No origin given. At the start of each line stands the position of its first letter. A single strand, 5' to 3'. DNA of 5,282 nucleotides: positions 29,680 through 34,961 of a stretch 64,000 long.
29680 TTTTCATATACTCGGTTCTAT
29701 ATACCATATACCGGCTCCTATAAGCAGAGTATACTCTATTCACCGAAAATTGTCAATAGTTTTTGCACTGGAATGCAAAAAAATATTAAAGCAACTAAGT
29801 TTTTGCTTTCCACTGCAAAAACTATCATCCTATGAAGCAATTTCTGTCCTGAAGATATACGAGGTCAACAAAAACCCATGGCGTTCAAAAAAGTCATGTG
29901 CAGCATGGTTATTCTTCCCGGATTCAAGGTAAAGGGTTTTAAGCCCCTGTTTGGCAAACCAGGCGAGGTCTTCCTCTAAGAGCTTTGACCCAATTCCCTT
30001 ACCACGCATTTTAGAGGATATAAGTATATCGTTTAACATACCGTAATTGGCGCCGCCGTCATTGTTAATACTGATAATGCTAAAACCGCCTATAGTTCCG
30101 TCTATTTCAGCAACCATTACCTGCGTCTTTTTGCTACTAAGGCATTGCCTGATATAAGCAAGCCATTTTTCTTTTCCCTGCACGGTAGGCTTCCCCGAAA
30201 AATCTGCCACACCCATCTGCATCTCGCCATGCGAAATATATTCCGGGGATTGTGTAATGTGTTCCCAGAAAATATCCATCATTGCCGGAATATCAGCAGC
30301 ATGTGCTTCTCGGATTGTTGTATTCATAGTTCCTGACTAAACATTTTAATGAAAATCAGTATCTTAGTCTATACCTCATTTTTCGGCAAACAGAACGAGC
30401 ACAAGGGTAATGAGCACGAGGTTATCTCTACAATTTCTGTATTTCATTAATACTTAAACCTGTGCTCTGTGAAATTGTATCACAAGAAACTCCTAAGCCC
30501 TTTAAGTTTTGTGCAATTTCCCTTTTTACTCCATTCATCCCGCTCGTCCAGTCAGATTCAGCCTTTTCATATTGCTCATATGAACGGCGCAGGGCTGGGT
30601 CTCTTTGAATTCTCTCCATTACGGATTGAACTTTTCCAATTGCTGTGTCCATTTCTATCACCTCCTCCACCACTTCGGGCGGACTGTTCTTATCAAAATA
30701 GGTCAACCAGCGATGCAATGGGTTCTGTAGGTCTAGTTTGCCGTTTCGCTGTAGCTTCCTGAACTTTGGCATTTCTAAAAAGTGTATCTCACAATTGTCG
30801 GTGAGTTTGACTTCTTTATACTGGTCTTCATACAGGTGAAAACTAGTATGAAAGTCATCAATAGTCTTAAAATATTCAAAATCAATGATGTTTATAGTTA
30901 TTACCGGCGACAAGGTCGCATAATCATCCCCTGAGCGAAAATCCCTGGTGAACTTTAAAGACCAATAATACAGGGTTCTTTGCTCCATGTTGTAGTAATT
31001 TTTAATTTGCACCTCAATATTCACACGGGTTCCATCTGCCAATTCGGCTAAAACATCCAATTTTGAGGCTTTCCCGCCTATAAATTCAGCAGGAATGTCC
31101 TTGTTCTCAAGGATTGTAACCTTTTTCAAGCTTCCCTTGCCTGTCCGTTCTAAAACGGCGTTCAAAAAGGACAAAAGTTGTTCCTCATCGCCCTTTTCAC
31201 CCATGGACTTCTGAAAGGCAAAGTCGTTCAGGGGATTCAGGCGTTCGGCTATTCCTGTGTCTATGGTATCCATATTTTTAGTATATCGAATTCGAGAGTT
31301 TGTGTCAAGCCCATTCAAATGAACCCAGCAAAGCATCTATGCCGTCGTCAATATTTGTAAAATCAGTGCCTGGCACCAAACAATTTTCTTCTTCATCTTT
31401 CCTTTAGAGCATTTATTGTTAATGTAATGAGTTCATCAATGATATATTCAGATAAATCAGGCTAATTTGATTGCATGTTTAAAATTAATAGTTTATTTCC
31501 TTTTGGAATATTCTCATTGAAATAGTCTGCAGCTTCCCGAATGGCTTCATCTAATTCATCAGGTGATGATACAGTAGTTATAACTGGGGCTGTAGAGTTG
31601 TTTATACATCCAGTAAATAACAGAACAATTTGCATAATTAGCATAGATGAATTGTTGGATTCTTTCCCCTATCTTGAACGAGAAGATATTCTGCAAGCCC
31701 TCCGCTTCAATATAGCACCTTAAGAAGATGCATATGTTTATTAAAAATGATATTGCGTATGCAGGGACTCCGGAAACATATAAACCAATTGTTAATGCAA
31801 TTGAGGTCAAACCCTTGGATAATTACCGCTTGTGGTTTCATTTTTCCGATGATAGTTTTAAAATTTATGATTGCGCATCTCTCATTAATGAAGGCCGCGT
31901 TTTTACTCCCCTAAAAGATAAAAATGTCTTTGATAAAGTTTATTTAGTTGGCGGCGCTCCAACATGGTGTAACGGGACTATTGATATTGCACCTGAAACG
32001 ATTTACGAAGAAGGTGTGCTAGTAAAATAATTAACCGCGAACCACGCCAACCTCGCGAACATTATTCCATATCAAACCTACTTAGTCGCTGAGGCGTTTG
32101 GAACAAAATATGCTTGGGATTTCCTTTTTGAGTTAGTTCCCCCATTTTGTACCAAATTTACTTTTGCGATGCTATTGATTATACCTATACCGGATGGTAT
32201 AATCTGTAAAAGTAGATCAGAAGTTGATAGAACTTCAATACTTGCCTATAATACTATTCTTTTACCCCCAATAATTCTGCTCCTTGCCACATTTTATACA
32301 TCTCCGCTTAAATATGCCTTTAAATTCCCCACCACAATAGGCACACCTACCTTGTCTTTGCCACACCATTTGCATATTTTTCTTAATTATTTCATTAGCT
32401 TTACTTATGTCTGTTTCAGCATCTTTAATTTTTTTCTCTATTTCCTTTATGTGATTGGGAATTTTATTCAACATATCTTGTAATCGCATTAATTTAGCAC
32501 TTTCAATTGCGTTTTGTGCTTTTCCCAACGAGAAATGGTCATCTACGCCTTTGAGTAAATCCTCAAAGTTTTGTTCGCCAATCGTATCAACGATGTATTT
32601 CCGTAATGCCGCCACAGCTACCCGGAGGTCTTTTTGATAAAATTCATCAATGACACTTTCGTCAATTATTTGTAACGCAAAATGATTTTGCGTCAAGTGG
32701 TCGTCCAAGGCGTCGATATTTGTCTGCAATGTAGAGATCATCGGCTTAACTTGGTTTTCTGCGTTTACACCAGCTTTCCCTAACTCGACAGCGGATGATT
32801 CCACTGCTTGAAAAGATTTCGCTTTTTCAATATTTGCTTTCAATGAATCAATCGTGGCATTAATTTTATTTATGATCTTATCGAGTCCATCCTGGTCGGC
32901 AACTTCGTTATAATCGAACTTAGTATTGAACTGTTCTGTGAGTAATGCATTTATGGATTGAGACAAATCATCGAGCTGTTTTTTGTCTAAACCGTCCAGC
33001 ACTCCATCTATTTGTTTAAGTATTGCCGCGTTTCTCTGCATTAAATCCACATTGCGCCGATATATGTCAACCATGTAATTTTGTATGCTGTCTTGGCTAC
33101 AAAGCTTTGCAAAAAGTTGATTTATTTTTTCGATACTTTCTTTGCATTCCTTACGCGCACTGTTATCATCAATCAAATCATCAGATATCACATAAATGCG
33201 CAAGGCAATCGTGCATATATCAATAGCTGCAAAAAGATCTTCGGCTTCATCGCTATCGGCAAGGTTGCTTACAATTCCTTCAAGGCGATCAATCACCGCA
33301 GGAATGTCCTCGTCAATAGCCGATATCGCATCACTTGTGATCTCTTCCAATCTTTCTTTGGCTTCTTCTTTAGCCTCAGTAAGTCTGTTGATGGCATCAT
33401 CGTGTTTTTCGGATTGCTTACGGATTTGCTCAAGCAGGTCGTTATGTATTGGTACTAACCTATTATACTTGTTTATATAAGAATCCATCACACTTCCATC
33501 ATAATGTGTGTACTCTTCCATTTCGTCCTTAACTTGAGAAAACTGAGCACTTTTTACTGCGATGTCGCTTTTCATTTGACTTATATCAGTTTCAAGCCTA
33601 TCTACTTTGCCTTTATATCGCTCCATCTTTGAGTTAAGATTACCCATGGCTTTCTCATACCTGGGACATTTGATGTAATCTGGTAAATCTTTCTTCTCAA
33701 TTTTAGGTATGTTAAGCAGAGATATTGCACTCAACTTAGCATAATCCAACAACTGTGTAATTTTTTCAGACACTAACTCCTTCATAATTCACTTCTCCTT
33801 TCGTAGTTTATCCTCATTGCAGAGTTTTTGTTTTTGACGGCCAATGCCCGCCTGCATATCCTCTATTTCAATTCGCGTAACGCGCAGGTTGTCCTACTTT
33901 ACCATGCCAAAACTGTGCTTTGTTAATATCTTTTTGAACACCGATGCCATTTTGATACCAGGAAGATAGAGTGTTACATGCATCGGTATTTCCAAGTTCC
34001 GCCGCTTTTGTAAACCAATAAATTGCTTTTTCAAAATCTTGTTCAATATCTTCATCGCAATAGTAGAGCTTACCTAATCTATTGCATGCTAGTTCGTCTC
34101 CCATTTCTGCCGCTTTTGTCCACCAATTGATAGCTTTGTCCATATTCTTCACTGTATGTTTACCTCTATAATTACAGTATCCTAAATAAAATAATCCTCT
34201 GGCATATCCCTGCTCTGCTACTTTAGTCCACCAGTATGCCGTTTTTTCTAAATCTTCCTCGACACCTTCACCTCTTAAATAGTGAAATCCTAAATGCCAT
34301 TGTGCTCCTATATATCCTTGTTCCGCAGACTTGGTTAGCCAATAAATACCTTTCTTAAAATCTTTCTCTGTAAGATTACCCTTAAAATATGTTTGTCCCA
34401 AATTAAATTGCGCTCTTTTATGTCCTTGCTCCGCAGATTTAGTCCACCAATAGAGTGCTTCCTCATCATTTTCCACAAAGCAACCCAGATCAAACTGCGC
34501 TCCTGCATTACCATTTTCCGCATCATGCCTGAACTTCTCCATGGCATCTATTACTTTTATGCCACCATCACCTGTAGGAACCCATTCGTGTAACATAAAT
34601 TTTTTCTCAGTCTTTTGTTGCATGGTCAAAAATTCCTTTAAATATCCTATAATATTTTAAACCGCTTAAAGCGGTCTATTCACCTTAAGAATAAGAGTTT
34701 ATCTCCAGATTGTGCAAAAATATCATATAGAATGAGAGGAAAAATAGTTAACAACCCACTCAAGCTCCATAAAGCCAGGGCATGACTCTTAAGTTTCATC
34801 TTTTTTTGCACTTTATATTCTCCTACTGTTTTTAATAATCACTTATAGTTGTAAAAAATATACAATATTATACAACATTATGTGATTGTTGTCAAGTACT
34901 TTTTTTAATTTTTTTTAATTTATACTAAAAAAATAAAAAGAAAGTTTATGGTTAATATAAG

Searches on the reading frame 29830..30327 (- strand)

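Call 29: search_protein_families(library=pfam, proteins=[window:29830-30327:-], max_evalue=0.01)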
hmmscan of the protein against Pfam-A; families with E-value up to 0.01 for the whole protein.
window:29830-30327:- (165 aa): 6 families
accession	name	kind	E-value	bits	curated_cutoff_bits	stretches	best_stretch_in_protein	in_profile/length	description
PF00583.31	Acetyltransf_1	-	6.5e-18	65.5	20.7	1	49-152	14-116/116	Acetyltransferase (GNAT) family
PF13508.13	Acetyltransf_7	-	2.8e-13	50.5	27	1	68-152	3-82/84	Acetyltransferase (GNAT) domain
PF13673.13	Acetyltransf_10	-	6.1e-08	33.1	23.6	1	58-153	16-108/128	Acetyltransferase (GNAT) domain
PF13302.13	Acetyltransf_3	-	1.3e-05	26.3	25.4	1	4-152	3-137/138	Acetyltransferase (GNAT) domain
PF13420.13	Acetyltransf_4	-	0.00031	21.3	24.3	1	46-155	31-137/155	Acetyltransferase (GNAT) domain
PF08445.16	FR47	-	0.0042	17.5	22.1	1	94-154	20-79/86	FR47-like protein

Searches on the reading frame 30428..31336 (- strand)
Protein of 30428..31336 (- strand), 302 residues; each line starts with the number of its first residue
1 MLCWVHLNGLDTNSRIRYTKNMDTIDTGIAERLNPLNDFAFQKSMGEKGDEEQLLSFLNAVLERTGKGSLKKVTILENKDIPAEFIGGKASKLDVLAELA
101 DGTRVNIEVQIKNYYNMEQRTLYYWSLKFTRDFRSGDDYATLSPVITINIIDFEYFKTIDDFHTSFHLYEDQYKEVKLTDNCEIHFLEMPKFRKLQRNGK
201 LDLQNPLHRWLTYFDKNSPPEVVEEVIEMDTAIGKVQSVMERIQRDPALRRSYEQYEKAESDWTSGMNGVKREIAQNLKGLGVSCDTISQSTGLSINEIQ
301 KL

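Call 29: search_protein_families(library=pfam, proteins=[window:30428-31336:-], max_evalue=0.01)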
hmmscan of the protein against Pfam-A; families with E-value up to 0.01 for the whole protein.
window:30428-31336:- (302 aa): 1 family
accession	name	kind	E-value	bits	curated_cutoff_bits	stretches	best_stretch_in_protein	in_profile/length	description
PF12784.13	PDDEXK_2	-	1.5e-52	179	27.4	1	35-267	1-226/229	PD-(D/E)XK nuclease family transposase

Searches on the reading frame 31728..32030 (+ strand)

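Call 29: search_protein_families(library=pfam, proteins=[window:31728-32030:+], max_evalue=0.01)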
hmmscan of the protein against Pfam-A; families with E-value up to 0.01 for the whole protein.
window:31728-32030:+ (100 aa): 1 family
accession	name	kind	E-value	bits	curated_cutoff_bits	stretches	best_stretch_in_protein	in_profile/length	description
PF10387.14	DUF2442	-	7.8e-10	39.3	23.9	1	24-95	1-69/72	Protein of unknown function (DUF2442)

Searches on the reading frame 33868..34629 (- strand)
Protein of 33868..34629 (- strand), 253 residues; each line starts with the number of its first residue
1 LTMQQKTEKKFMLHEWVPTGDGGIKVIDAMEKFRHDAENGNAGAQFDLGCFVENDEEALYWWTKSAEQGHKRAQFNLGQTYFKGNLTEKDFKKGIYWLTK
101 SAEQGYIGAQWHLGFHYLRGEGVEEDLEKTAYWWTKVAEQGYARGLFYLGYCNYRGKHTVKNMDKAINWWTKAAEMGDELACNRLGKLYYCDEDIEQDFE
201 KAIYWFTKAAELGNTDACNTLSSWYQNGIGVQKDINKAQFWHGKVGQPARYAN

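Call 5: search_protein_families(library=pfam, proteins=[window:33868-34629:-], max_evalue=0.01)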
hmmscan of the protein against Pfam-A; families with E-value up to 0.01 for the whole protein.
window:33868-34629:- (253 aa): 3 families
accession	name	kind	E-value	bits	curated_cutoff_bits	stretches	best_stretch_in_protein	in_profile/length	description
PF08238.18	Sel1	-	3.1e-48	160.9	30.7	6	181-214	3-36/36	Sel1 repeat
PF23310.1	TPR_27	-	0.0025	17.9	27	0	88-125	42-79/110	Plant tetratrico peptide repeats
PF07719.23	TPR_2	-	0.0052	17.3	27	0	196-212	14-30/34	Tetratricopeptide repeat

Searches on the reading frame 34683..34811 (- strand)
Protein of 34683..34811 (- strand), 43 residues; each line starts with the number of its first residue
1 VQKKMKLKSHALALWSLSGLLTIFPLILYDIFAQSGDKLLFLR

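Call 48: find_homologous_proteins(query=window:34683-34811:-, max_evalue=10)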
Query seq(43 aa): no candidate shares three 5-residue words with the query. No homologue found.

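Call 57: search_protein_representatives(protein=window:34683-34811:-)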
Query: 43 residues. Proteins with E-value up to 0.001 (for the whole library): 2; up to 1e-10: 0; up to 1e-30: 0. The best 2 are listed.
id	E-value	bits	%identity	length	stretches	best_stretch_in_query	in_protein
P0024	4.3e-06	42.0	48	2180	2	7-33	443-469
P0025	6.0e-05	38.5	47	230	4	4-28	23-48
